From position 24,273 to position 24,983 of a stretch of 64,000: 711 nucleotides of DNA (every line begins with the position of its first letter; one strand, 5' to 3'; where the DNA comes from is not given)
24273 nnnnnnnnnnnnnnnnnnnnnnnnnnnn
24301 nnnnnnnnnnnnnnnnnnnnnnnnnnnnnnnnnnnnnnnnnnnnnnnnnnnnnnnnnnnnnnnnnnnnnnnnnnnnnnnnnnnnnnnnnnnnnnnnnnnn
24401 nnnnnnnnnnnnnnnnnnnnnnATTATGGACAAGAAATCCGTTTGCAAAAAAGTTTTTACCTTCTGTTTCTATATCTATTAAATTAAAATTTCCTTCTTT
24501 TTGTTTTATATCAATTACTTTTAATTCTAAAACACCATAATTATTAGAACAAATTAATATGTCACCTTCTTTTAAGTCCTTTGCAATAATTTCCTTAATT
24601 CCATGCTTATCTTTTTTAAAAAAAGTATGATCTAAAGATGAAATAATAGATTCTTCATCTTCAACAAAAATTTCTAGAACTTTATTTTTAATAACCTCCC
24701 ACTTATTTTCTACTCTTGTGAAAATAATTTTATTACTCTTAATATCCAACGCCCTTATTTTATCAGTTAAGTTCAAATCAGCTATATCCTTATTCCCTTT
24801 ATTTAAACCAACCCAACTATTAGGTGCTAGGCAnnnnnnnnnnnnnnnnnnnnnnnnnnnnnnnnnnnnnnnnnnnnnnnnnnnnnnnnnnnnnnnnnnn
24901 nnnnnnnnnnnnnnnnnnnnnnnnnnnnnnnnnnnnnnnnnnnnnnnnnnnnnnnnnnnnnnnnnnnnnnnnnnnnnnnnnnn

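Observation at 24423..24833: Mini-intein inserted in the catalytic GGQ loop of release factor aRF1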

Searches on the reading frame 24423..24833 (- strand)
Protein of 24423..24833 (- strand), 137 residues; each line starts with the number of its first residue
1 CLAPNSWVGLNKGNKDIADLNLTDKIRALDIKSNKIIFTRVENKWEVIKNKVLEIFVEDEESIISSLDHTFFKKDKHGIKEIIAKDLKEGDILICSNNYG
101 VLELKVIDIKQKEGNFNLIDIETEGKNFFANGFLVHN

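Call 4: search_protein_families(library=pfam, proteins=[window:24423-24833:-], max_evalue=1)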
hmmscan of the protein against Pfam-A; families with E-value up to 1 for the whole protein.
window:24423-24833:- (137 aa): 4 families
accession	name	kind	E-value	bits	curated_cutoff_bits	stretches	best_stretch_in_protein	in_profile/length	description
PF14890.11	Intein_splicing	-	5e-10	39.8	35.8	2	16-95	11-94/155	Intein splicing domain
PF07591.16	PT-HINT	-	1.4e-06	29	27.7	1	12-137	6-136/137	Pretoxin HINT domain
PF01079.26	Hint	-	0.0063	16.6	29.7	1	1-113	13-136/213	Hint module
PF23139.1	OB_YrrC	-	0.18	12.2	27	0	34-63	9-36/76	ATP-dependent DNA helicase YrrC, OB-fold domain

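Call 5: search_protein_families(library=ncbifam, proteins=[window:24423-24833:-], max_evalue=1)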
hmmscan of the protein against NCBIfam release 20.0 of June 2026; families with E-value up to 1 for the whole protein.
window:24423-24833:- (137 aa): 9 families
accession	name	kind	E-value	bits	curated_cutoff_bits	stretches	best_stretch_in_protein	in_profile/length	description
NF038136.1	rSAM_Rv_intein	exception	2.2e-06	26.8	700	2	1-75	76-152/574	intein-containing Rv2578c family radical SAM protein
TIGR01445.1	intein_Nterm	domain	0.00012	23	24.5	1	1-72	1-82/83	intein N-terminal splicing region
NF038162.1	RtcB_rel_intein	exception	0.00043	18.4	1150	1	1-98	95-192/961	intein-containing RtcB family protein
NF011302.0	PRK14714.1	equivalog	0.00076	17.1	1791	1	24-100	981-1057/1350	DNA-directed DNA polymerase II large subunit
TIGR01443.1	intein_Cterm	domain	0.0023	18.1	15.6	1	120-137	4-23/24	intein C-terminal splicing region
NF006081.0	PRK08227.1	equivalog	0.045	13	297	1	44-104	33-94/291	3-hydroxy-5-phosphonooxypentane-2,4-dione thiolase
TIGR01076.1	sortase_fam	subfamily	0.065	13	39.35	1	58-124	40-102/136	sortase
NF008552.0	PRK11479.1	equivalog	0.11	11.6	279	1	76-97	54-75/274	YaeF family permuted papain-like enzyme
NF008351.0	PRK11138.1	equivalog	0.13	10.7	423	1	25-69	267-311/394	outer membrane protein assembly factor BamB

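Call 17: search_solved_structures(query=window:24423-24833:-, max_evalue=1, show_alignments=2)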
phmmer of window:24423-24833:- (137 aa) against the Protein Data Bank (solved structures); distinct sequences matched with E-value up to 1: 12.
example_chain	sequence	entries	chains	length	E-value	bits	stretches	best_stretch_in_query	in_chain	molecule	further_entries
6qaz_A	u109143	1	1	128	0.00054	23.3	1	28-137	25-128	cyanophage-like gp41-1 intein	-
6rpq_A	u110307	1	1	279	0.0042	20.4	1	21-137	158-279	Ubiquitin-like protein SMT3,1108aa long hypothetical cell division control protein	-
4o1s_A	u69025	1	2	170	0.018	18.4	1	60-135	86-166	V-type ATP synthase alpha chain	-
6riz_A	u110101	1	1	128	0.03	17.7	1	28-137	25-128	gp41-1 intein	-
6rpp_A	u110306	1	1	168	0.059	16.7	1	25-136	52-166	Cell division control protein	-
8ubs_A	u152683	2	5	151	0.079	16.3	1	63-136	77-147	NrdJ-1 | Nrdj-1 intein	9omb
6zgq_A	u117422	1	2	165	0.13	15.6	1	9-110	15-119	AceL NrdHF-1-1 Intein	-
2lcj_A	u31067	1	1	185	0.31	14.4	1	25-97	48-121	Pab polC intein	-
1s72_K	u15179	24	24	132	0.38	14.1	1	83-118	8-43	50S ribosomal protein L14P | 50S ribosomal protein L14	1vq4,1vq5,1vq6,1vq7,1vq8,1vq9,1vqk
9l94_f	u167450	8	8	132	0.62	13.4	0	79-116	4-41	Large ribosomal subunit protein uL14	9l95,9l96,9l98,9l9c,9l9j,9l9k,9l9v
1ffk_H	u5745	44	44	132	0.63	13.4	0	83-116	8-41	RIBOSOMAL PROTEIN L14 | 50S ribosomal protein L14P | RPL14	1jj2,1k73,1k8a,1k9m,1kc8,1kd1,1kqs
2pkp_A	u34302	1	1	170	0.69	13.2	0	77-101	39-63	Homoaconitase small subunit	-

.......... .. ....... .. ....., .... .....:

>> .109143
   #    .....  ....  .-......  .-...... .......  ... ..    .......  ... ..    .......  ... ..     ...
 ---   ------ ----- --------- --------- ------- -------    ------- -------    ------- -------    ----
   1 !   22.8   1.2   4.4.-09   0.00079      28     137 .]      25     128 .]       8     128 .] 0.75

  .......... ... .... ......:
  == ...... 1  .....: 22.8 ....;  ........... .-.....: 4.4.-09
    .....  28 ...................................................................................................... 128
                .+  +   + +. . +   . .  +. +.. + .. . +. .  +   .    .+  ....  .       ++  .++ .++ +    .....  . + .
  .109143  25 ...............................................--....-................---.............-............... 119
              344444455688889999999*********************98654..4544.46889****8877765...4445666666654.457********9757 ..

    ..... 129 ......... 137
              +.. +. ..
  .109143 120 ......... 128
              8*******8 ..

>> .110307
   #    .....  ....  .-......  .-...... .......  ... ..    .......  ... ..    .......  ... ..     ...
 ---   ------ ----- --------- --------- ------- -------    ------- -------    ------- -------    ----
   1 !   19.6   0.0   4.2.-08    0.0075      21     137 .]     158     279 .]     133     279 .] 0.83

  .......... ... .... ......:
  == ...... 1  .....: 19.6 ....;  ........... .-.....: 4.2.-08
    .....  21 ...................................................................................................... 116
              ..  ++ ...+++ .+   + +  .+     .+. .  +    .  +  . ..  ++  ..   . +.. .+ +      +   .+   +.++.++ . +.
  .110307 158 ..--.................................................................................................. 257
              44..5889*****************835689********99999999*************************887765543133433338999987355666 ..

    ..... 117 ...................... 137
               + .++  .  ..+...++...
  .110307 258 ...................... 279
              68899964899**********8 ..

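Call 18: find_homologous_proteins(query=window:24423-24833:-, max_evalue=0.001)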
Query window:24423-24833:-: 42 candidates shared short words with the query, none scored E <= 0.001.

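Call 47: search_protein_representatives(protein=window:24423-24833:-)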
Query: 137 residues. Proteins with E-value up to 0.001 (for the whole library): 90; up to 1e-10: 6; up to 1e-30: 0. The best 90 are listed.
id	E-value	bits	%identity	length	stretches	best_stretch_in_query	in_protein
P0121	8.5e-27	110.1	66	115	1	49-137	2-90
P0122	1.9e-14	70.1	42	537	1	1-137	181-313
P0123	4.2e-13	65.8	37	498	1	1-137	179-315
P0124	2.1e-12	63.5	28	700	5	1-137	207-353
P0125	1.7e-11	60.6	41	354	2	1-137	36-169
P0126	2.4e-11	60.1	34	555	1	1-137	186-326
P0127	6.0e-09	52.3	35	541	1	1-137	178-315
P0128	7.9e-09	51.9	34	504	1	2-137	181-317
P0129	1.4e-08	51.1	34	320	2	15-137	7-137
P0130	2.0e-08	50.6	24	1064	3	15-137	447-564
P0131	4.2e-08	49.6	38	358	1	1-137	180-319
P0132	7.6e-08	48.8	33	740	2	10-137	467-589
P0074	9.4e-08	48.5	36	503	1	1-137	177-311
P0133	1.1e-07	48.3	35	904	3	3-137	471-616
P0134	1.1e-07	48.2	35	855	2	1-95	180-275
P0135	2.1e-07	47.3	29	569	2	12-137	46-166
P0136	2.6e-07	47.0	37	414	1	1-137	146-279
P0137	2.9e-07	46.9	28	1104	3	1-137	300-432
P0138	4.6e-07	46.2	33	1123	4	1-137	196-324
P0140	5.8e-07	45.9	30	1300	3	15-137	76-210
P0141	6.0e-07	45.9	39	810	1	1-137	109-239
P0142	7.3e-07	45.6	36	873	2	27-127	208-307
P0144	9.7e-07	45.2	36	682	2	7-109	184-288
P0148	3.1e-06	43.5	40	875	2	1-129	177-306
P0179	1.0e-04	38.6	30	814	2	1-131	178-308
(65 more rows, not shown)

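Call 49: list_cluster_members(proteins=[P0122, P0123, P0126, P0127, P0128, P0134, P0142, P0144, P0148, P0179])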
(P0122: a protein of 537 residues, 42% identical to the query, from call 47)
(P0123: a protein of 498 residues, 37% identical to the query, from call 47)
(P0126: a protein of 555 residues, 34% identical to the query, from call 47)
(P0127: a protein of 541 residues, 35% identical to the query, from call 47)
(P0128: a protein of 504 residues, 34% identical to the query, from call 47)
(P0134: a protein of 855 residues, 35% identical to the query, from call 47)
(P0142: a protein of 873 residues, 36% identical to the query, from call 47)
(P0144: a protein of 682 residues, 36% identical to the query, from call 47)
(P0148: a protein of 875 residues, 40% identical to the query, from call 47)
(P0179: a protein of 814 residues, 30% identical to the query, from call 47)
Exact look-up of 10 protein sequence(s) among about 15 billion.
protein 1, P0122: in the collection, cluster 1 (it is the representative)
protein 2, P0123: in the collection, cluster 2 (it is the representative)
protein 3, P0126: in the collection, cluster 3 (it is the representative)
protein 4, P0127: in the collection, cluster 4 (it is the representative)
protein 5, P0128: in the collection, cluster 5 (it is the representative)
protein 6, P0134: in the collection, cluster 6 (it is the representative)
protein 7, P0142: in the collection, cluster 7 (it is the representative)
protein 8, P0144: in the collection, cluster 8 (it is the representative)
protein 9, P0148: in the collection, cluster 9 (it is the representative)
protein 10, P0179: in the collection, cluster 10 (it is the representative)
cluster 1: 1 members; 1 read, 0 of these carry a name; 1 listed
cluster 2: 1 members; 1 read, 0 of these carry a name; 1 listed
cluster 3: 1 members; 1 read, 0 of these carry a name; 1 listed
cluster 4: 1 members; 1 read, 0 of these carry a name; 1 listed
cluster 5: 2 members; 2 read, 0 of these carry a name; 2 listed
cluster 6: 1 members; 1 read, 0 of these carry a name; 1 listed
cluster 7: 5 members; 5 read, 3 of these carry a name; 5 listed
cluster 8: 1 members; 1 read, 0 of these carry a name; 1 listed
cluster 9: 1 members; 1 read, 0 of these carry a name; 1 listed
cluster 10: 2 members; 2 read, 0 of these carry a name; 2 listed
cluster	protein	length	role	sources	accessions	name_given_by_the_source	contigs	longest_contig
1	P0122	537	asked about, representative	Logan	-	-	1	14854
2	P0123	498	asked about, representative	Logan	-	-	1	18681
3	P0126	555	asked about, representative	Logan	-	-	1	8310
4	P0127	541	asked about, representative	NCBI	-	-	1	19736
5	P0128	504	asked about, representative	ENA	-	-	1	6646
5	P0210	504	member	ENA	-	-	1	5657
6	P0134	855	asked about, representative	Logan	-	-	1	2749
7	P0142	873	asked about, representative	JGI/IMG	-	peptide subunit release factor 1 (eRF1)/intein/homing endonuclease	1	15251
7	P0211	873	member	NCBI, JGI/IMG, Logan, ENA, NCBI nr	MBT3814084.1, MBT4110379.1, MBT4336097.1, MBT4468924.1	helix-turn-helix domain-containing protein [Candidatus Woesearchaeota archaeon]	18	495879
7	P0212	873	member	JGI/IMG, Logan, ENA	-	peptide subunit release factor 1 (eRF1)/transcriptional regulator with XRE-family HTH ...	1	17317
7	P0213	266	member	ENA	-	-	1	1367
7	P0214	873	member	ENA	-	-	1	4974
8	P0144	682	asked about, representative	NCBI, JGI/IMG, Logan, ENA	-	-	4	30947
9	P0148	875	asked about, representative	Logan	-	-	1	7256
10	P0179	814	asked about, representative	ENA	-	-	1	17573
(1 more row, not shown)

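Call 50: search_protein_families(library=pfam, proteins=[P0124, P0130, P0132, P0133, P0135, P0136, P0137, P0138, P0140, P0141], max_evalue=0.00001)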
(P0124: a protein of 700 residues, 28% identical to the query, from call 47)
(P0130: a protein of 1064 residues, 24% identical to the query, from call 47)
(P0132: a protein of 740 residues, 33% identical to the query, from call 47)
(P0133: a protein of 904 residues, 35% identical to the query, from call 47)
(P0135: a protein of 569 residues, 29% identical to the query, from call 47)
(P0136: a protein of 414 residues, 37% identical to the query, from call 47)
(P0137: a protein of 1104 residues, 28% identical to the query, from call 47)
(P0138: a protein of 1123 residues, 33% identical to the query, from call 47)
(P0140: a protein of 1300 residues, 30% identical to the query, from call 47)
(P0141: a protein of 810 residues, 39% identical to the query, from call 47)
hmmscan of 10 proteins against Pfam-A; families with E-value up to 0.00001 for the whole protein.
P0124 (700 aa): 8 families
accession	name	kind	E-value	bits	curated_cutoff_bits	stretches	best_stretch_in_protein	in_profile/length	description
PF01079.26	Hint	-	4.1e-31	108.7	29.7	2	56-177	10-133/213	Hint module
PF08517.17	AXH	-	8.4e-30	104.1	33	1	208-289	1-90/116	Ataxin-1 and HBP1 module (AXH)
PF05203.21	Hom_end_hint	-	3.4e-24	86.5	32.1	0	207-233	1-27/228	Hom_end-associated Hint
PF13403.11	Hint_2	-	9.3e-18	65.5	28.4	0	207-251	2-45/147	Hint domain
PF14890.11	Intein_splicing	-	1.8e-17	64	35.8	0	214-286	1-79/155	Intein splicing domain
PF14623.11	Vint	-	8.1e-17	62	27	0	207-310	2-90/166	Hint-domain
PF07591.16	PT-HINT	-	8.7e-14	52.4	27.7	0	71-199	6-123/137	Pretoxin HINT domain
PF22042.2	EF-G_D2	-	4.5e-06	27.1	27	0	45-91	24-73/84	Elongation factor G domain 2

P0130 (1064 aa): 5 families
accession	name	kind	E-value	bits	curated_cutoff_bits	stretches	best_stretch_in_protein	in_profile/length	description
PF07591.16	PT-HINT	-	3.6e-44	150.8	27.7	4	441-563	3-128/137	Pretoxin HINT domain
PF13403.11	Hint_2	-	8.8e-28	98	28.4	0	26-62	2-38/147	Hint domain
PF14890.11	Intein_splicing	-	1.6e-25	90.1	35.8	0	453-526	18-99/155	Intein splicing domain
PF01079.26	Hint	-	1e-21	78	29.7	0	22-92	9-84/213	Hint module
PF04280.21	Tim44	-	1.6e-10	41.7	29.6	1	840-932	14-102/147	Tim44-like domain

P0132 (740 aa): 6 families
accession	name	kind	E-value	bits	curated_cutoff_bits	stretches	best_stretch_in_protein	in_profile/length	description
PF07591.16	PT-HINT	-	1.9e-14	54.5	27.7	2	599-739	2-136/137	Pretoxin HINT domain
PF01079.26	Hint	-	1.8e-11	44.5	29.7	1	587-698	8-116/213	Hint module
PF14890.11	Intein_splicing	-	2.8e-10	40.6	35.8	0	465-547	2-93/155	Intein splicing domain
PF08517.17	AXH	-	8.3e-10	39.6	33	1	593-695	1-110/116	Ataxin-1 and HBP1 module (AXH)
PF05203.21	Hom_end_hint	-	4.1e-07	30.7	32.1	0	592-620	1-29/228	Hom_end-associated Hint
PF13403.11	Hint_2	-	1.2e-06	29.4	28.4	0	458-502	2-46/147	Hint domain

P0133 (904 aa): 7 families
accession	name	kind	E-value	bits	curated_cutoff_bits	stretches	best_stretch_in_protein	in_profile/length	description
PF08517.17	AXH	-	2.4e-36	125.2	33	2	471-574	2-111/116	Ataxin-1 and HBP1 module (AXH)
PF14890.11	Intein_splicing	-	4.2e-24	85.6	35.8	3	476-616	1-155/155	Intein splicing domain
PF01079.26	Hint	-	1.4e-22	80.8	29.7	1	461-588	5-129/213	Hint module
PF07591.16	PT-HINT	-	2.4e-18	67.2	27.7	1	784-902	8-136/137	Pretoxin HINT domain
PF14623.11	Vint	-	1.5e-15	57.9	27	0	468-557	1-79/166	Hint-domain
PF13403.11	Hint_2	-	5.3e-14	53.3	28.4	0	619-652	2-34/147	Hint domain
PF05203.21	Hom_end_hint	-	8.7e-13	49.2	32.1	0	770-797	1-28/228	Hom_end-associated Hint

P0135 (569 aa): 4 families
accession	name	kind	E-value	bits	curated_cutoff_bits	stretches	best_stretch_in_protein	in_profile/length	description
PF07591.16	PT-HINT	-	4.7e-20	72.7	27.7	2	42-166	2-136/137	Pretoxin HINT domain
PF14890.11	Intein_splicing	-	2.1e-12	47.5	35.8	0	270-303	123-155/155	Intein splicing domain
PF13403.11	Hint_2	-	8.3e-12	46.1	28.4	0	172-205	2-35/147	Hint domain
PF01079.26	Hint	-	2.7e-08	34.1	29.7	0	170-204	11-46/213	Hint module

P0136 (414 aa): 3 families
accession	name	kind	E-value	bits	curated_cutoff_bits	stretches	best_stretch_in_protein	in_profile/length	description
PF01079.26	Hint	-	3.7e-09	36.9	29.7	1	139-252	7-134/213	Hint module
PF14890.11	Intein_splicing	-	4.9e-09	36.6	35.8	0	239-279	115-155/155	Intein splicing domain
PF07591.16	PT-HINT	-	1.9e-06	28.6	27.7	1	152-279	1-136/137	Pretoxin HINT domain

P0137 (1104 aa): 6 families
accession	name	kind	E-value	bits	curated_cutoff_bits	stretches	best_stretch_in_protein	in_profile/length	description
PF07591.16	PT-HINT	-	8.5e-39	133.4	27.7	4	306-434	1-131/137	Pretoxin HINT domain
PF14890.11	Intein_splicing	-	2.7e-28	99.2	35.8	1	451-566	11-155/155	Intein splicing domain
PF04280.21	Tim44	-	3.5e-28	99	29.6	2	938-1071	9-146/147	Tim44-like domain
PF01079.26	Hint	-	2.9e-27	96.1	29.7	1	24-136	8-137/213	Hint module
PF13403.11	Hint_2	-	1.1e-25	91.2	28.4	1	436-495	2-59/147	Hint domain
PF14623.11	Vint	-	6.1e-07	29.8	27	0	435-504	1-65/166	Hint-domain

P0138 (1123 aa): 7 families
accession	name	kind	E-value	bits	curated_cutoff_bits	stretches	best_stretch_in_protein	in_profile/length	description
PF14890.11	Intein_splicing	-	6.8e-30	104.4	35.8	1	646-867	11-155/155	Intein splicing domain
PF07591.16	PT-HINT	-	2.2e-27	96.4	27.7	3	203-286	2-90/137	Pretoxin HINT domain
PF13403.11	Hint_2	-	2.4e-19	70.6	28.4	0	630-667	1-38/147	Hint domain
PF01079.26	Hint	-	2.4e-11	44.1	29.7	0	331-410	12-95/213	Hint module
PF04055.27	Radical_SAM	-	2.1e-10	41.4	29.5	1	477-612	31-161/166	Radical SAM superfamily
PF02310.24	B12-binding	-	1.6e-06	28.4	32.1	1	59-128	50-120/121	B12 binding domain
PF14623.11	Vint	-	9.3e-06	26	27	0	631-722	2-79/166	Hint-domain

P0140 (1300 aa): 10 families
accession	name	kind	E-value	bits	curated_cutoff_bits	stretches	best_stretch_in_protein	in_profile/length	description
PF08517.17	AXH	-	9.2e-36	123.3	33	2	62-166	1-114/116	Ataxin-1 and HBP1 module (AXH)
PF05203.21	Hom_end_hint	-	1.6e-20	74.6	32.1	0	61-91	1-31/228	Hom_end-associated Hint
PF14890.11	Intein_splicing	-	6.7e-19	68.7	35.8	1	224-515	2-155/155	Intein splicing domain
PF01079.26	Hint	-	1.8e-17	64.1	29.7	1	212-333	9-132/213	Hint module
PF07591.16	PT-HINT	-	2.3e-15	57.5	27.7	0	71-210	5-136/137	Pretoxin HINT domain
PF18911.6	PKD_4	-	6.5e-13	49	27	1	999-1086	1-84/85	PKD domain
PF13403.11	Hint_2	-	6.1e-09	36.8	28.4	0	61-97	2-37/147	Hint domain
PF14623.11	Vint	-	4.8e-08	33.4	27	0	216-295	2-71/166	Hint-domain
PF00801.26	PKD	-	1.9e-06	28.2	23.5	1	1010-1081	8-75/80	PKD domain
PF22352.2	K319L-like_PKD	-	6.6e-06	26.5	27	1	1013-1087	7-84/84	K319L-like, PKD domain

P0141 (810 aa): 2 families
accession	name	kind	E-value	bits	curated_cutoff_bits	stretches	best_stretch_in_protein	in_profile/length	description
PF14890.11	Intein_splicing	-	2.9e-11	43.8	35.8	1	138-239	29-155/155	Intein splicing domain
PF17289.8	Terminase_6C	-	4e-06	27.3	22.6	0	537-645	2-113/155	Terminase RNaseH-like domain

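Call 56: find_encoding_contigs(protein=P0179, flank=10000, max_places=3)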
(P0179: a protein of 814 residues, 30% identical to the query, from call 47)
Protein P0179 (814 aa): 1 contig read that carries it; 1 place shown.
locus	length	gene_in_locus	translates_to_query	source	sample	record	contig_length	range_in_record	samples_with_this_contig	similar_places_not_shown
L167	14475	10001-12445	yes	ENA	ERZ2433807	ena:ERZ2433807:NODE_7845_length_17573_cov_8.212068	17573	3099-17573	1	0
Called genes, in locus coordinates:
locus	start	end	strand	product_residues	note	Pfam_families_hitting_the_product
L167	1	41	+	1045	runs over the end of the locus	?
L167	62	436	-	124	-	-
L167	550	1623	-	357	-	PF05559:DUF763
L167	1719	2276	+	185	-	PF00352:TBP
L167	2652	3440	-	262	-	PF00149:Metallophos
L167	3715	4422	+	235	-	PF00149:Metallophos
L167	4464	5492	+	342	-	PF22612:GH113 (weak)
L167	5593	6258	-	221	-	PF22175:Ogg-HhH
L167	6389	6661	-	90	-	PF26604:CBU_0592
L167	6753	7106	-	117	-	PF24963:DUF7768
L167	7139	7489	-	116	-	PF24963:DUF7768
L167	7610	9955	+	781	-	PF00133:tRNA-synt_1, PF01406:tRNA-synt_1e (faint), PF09334:tRNA-synt_1g, PF08264:Anticodon_1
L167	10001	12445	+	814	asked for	PF03463:eRF1_1, PF18854:baeRF_family10 (faint), PF03464:eRF1_2 (weak), PF01079:Hint, PF14890:Intein_splicing, PF14528:LAGLIDADG_3, PF03464:eRF1_2, PF03465:eRF1_3, +1 more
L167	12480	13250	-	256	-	PF01026:TatD_DNase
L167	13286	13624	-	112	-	PF02675:AdoMet_dc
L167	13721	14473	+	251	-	?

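Call 57: find_encoding_contigs(protein=P0148, flank=10000, max_places=3)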
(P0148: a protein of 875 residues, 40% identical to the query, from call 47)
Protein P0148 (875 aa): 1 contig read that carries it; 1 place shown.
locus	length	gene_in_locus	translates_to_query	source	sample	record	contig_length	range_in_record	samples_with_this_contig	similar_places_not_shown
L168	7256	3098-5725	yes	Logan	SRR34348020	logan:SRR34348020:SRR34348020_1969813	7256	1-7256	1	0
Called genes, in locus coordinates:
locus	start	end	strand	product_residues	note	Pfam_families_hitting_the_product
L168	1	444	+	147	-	?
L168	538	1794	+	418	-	PF05575:V_cholerae_RfbT (weak), PF05050:Methyltransf_21, PF01661:Macro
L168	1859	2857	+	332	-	PF01636:APH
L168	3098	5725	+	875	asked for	PF03463:eRF1_1, PF18854:baeRF_family10 (faint), PF14890:Intein_splicing, PF01381:HTH_3, PF14528:LAGLIDADG_3, PF03464:eRF1_2, PF03465:eRF1_3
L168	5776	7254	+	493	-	?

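Call 59: find_homologous_proteins(query=P0179, max_evalue=1e-10)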
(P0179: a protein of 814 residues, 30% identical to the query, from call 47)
Query P0179 (814 aa): 540 proteins with E <= 1e-10 among 8000 candidates; the best 120 are listed.
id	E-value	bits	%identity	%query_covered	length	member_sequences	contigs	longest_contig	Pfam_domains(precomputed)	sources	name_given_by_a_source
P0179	0.0e+0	1780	100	100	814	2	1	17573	PF03465.21,PF03464.21,PF18854.7,PF14528.12,PF18859.7,PF01079.26,PF14890.12,PF03463.21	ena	-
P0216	1.2e-261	888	50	100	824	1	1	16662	PF03465.21,PF03464.21,PF18854.7,PF14528.12,PF14890.12,PF03463.21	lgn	-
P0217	1.2e-253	862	50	98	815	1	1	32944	PF03465.21,PF03464.21,PF18854.7,PF14528.12,PF01079.26,PF14890.12,PF03463.21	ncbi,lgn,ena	-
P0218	1.8e-252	858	48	100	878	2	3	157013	PF03465.21,PF03464.21,PF18854.7,PF01381.29,PF14528.12,PF18859.7,PF14890.12,PF03463.21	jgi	jgi:peptide subunit release factor 1 (eRF1)/intein/homing endonuclease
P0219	3.5e-248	844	51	99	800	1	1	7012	PF03465.21,PF03464.21,PF14528.12,PF01079.26,PF14890.12,PF03463.21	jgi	-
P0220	4.8e-248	843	51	99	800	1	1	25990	PF03465.21,PF03464.21,PF14528.12,PF01079.26,PF14890.12,PF03463.21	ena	-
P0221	3.4e-247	840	49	97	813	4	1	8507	PF03465.21,PF03464.21,PF18854.7,PF14528.12,PF01079.26,PF14890.12,PF03463.21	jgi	jgi:peptide subunit release factor 1 (eRF1)/intein/homing endonuclease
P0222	1.3e-245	835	50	98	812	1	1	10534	PF03465.21,PF03464.21,PF18854.7,PF14528.12,PF14890.12,PF03463.21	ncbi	ncbi:MAG: peptide chain release factor aRF-1, partial [Candidatus Aenigmatarchaeota archaeon]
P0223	3.7e-245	834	50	99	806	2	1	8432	PF03465.21,PF03464.21,PF18854.7,PF14528.12,PF14890.12,PF03463.21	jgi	-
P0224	7.5e-244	829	48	98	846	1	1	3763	PF03465.21,PF03464.21,PF14528.12,PF14890.12,PF03463.21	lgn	-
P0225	8.8e-244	829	50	99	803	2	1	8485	PF03465.21,PF03464.21,PF18854.7,PF14528.12,PF01079.26,PF14890.12,PF03463.21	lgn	-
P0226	1.1e-243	829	50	99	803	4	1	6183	PF03465.21,PF03464.21,PF18854.7,PF14528.12,PF01079.26,PF14890.12,PF03463.21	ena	-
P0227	2.7e-242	824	50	99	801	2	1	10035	PF03465.21,PF03464.21,PF18854.7,PF14528.12,PF01079.26,PF14890.12,PF03463.21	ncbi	ncbi:MAG: peptide chain release factor aRF-1 [Candidatus Aenigmatarchaeota archaeon]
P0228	1.4e-241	822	49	97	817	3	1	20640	PF03465.21,PF03464.21,PF18854.7,PF14528.12,PF14890.12,PF03463.21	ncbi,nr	ncbi:MAG: peptide chain release factor 1 [Candidatus Aenigmarchaeota archaeon ex4484_224]|nr:MAG: pe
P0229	2.0e-240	818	50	99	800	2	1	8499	PF03465.21,PF03464.21,PF18854.7,PF14528.12,PF01079.26,PF14890.12,PF03463.21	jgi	-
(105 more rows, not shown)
